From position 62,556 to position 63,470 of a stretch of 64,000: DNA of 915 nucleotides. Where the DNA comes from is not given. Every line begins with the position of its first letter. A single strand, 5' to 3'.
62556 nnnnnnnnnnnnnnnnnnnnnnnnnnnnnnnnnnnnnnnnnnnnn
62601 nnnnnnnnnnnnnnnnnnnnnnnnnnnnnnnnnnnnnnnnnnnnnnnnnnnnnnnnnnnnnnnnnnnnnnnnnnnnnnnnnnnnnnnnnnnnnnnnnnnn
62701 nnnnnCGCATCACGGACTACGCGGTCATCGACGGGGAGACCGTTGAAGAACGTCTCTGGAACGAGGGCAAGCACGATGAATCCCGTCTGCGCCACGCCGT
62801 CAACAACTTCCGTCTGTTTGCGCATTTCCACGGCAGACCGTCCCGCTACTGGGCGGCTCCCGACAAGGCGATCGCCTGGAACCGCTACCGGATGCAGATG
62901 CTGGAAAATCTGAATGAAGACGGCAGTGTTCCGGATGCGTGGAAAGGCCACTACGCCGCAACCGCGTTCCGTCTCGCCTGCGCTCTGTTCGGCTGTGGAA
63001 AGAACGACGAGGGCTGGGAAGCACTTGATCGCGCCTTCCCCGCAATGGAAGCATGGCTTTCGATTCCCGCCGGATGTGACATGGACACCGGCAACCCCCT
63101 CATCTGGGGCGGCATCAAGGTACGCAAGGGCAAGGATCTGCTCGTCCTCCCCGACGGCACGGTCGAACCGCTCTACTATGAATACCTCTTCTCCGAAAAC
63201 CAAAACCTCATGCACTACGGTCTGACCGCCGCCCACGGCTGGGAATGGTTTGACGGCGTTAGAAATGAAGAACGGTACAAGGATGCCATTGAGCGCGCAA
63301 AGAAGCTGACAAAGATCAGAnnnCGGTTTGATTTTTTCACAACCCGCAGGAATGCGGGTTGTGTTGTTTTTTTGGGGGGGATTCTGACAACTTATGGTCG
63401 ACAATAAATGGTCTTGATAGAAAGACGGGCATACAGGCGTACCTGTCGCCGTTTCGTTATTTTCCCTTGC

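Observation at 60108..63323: ECF-like sigma factor fused to an ~880-aa soluble domain of unknown function, with no anti-sigma gene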

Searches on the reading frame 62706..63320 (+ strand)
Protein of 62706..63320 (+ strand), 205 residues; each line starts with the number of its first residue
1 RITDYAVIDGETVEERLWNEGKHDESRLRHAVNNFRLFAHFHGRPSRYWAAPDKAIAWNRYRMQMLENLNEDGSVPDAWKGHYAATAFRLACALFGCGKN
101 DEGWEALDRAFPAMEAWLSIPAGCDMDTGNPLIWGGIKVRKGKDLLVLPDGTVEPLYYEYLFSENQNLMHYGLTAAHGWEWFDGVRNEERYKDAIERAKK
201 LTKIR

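Call 39: search_protein_families(library=pfam, proteins=[window:62706-63320:+], max_evalue=1)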
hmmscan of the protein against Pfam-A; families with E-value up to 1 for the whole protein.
window:62706-63320:+ (205 aa): 0 families

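Call 45: search_solved_structures(query=A2, max_evalue=10)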
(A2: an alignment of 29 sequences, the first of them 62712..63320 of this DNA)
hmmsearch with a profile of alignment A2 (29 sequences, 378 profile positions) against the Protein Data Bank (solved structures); distinct sequences matched with E-value up to 10: 72 (the best 60 are shown).
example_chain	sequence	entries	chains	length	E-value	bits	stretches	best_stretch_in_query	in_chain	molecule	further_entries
3op9_A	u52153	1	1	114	1.2e-08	37.3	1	4-97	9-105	Pli0006 protein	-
2p5t_A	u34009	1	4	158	5e-08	35.2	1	5-81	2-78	Putative transcriptional regulator PezA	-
9sf2_A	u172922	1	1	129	5.1e-07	31.9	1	7-99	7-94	Transcriptional regulator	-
8tac_A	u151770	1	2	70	1.6e-06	30.3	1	4-58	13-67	DBP48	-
1per_L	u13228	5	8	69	7.9e-06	28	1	5-67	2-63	PROTEIN (434 REPRESSOR) | 434 REPRESSOR | REPRESSOR PROTEIN CI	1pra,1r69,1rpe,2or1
7t8i_A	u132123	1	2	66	1.3e-05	27.3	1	4-65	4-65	Phage element (ICEBs1)transcriptional regulator (Xre family)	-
1r63_A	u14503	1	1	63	1.5e-05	27.1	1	5-64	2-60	REPRESSOR PROTEIN FROM BACTERIOPHAGE 434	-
2kpj_A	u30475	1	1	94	3.4e-05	25.9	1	5-69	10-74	SOS-response transcriptional repressor, LexA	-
1sq8_A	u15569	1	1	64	3.5e-05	25.9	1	5-64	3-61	dh434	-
1b0n_A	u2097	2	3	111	4.4e-05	25.5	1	5-82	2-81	PROTEIN (SINR PROTEIN) | HTH-TYPE TRANSCRIPTIONAL REGULATOR SINR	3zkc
1adr_A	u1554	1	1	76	6.9e-05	24.9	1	5-67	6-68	P22 C2 REPRESSOR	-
2r63_A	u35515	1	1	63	0.0001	24.3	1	5-64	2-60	REPRESSOR PROTEIN FROM BACTERIOPHAGE 434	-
2r1j_L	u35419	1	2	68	0.00012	24.2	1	5-64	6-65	Repressor protein C2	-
2xiu_A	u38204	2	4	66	0.00014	23.9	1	5-60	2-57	CYLR2 | CYLR2 SYNONYM CYTOLYSIN REPRESSOR 2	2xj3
3jxb_C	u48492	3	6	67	0.00014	23.9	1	6-64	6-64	Repressor protein C2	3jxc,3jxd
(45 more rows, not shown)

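Call 60: predict_structure(alignment_id=A6)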
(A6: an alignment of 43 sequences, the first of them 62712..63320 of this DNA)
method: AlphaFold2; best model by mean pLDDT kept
length: 203 residues; sequences in the alignment: 43
mean_pLDDT: 92.7   pTM: 0.90
mean pLDDT of the five models: 92.7, 92.6, 92.5, 92.4, 92.3
residues with pLDDT >= 90: 174; 70-90: 20; 50-70: 7; < 50: 2
segments of 3 or more residues with pLDDT < 50: none
pLDDT, mean of each block of 10 residues (from residue 1): 63 96 95 94 84 95 96 97 97 95 98 97 97 96 96 94 94 82 93 97 83
secondary structure, 60 per line:
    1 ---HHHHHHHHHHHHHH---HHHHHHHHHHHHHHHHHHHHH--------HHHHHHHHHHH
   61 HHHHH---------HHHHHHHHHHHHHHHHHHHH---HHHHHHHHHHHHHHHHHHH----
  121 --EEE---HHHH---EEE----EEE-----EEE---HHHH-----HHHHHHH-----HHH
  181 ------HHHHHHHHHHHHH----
elements in order: H4-17 H21-41 H50-65 H75-94 H98-116 E123-125 H129-132 E136-138 E143-145 E151-153 H157-160 H166-172 H187-199

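Call 64: fold_search(model_id=the predicted structure, library=pdb)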
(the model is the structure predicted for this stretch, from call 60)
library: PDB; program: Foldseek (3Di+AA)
matches with E <= 10: 324; with E <= 0.001: 0
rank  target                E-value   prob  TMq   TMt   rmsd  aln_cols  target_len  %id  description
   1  4wng_A                2.2e-01  0.90  0.34  0.23  10.9       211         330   11  Crystal structure of the TPR domain of LGN in complex with Frmpd4/Preso1 at 2.1 Angstrom resolution (released 2015-09-16)
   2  4wnf_A                3.2e-01  0.82  0.33  0.28  10.9       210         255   11  Crystal structure of the oxidized TPR domain of LGN in complex with Frmpd4/Preso1 at 2.9 Angstrom resolution (released 2015-09-16)
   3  4a1s_A                4.1e-01  0.72  0.33  0.21  12.2       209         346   14  Crystallographic structure of the Pins:Insc complex (released 2012-03-28)
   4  2ww2_A                4.3e-01  0.23  0.24  0.09  17.2       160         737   14  Structure of the Family GH92 Inverting Mannosidase BT2199 from Bacteroides thetaiotaomicron VPI-5482 (released 2009-12-29)
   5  3kd7_A                5.0e-01  0.90  0.25  0.47  11.5       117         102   11  Designed TPR module (CTPR390) in complex with its peptide-ligand (Hsp90 peptide) (released 2010-02-02)
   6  9k7u_A                5.3e-01  0.47  0.27  0.38  16.0       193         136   11  Crystal structure of designed zinc-induced heterodimer Heter-Zn2-HEHE-22 (released 2025-10-29)
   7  5a7d_C                5.5e-01  0.75  0.39  0.24  11.9       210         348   13  Tetrameric assembly of LGN with Inscuteable (released 2016-08-03)
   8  4me2                  5.5e-01  0.33  0.21  0.22  12.1       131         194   18  Crystal Structure of THA8 protein from Brachypodium distachyon (released 2013-10-30)
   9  5cwn                  7.1e-01  0.63  0.34  0.33  11.6       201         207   13  Crystal structure of de novo designed helical repeat protein DHR71 (released 2015-12-16)
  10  7ep7_A                7.5e-01  0.63  0.34  0.23  11.9       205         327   11  The complex structure of Gpsm2 and Whirlin (released 2022-05-04)
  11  3sf4_A                7.9e-01  0.60  0.35  0.22  12.2       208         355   12  Crystal structure of the complex between the conserved cell polarity proteins Inscuteable and LGN (released 2011-11-23)
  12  5fzq_B                8.7e-01  0.66  0.25  0.45  12.0       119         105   16  Designed TPR Protein M4N (released 2016-10-12)
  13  4wne_A                8.7e-01  0.63  0.34  0.23  10.8       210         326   10  Crystal structure of the TPR domain of LGN in complex with Frmpd4/Preso1 at 2.0 Angstrom resolution (released 2015-09-16)
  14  5oj8                  8.7e-01  0.21  0.26  0.25  15.1       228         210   14  Crystal structure of the KLC1-TPR domain ([A1-B5] fragment) (released 2017-10-11)
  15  9irq_A                8.7e-01  0.20  0.27  0.11  11.7       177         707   10  Alginate lyase (Microbulbifer sp. ALW1) (released 2025-01-22)
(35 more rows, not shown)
